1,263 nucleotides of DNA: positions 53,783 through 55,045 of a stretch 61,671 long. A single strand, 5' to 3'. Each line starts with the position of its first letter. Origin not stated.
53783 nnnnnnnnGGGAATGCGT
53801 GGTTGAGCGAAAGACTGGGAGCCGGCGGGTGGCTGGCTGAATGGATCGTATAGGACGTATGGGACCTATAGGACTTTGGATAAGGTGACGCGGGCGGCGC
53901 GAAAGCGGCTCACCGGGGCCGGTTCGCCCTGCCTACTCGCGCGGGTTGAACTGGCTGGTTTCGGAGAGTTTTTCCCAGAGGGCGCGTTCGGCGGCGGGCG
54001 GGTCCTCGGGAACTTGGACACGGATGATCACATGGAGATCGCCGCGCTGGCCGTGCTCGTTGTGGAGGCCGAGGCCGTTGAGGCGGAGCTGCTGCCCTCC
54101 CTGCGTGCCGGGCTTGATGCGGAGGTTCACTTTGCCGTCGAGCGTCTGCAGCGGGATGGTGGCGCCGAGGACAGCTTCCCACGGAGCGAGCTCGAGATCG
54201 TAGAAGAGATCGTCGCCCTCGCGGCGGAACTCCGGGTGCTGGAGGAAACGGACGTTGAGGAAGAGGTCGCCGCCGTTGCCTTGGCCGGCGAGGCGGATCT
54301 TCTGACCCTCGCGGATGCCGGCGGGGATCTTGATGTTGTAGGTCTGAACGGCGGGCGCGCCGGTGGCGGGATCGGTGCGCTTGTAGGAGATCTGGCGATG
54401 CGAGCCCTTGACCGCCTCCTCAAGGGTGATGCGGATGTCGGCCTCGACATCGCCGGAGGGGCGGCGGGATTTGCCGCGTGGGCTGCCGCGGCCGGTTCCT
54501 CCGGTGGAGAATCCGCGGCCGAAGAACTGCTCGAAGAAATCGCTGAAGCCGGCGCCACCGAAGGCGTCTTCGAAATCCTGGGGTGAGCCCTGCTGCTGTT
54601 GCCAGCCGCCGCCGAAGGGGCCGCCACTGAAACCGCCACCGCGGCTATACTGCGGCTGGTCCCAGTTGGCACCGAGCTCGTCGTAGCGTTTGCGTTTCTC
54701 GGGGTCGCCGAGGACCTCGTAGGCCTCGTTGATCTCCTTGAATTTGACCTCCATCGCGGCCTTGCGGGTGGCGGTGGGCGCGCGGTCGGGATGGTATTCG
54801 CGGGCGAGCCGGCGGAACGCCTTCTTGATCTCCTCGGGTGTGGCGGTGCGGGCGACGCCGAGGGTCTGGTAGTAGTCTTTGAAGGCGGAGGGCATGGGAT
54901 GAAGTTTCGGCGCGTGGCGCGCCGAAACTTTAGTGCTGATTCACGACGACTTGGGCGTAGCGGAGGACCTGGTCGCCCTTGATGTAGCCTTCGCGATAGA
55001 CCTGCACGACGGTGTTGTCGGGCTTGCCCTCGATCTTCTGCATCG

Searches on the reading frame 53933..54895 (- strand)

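Call 71: search_protein_families(library=pfam, proteins=[window:53933-54895:-], max_evalue=0.0001)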
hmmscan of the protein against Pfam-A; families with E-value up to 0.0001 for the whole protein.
window:53933-54895:- (320 aa): 2 families
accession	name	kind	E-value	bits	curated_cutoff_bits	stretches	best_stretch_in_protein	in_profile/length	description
PF01556.23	DnaJ_C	-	1.7e-41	142.2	26.6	1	150-296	1-152/152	DnaJ C terminal domain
PF00226.36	DnaJ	-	2.1e-25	89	27.8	1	7-72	1-63/63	DnaJ domain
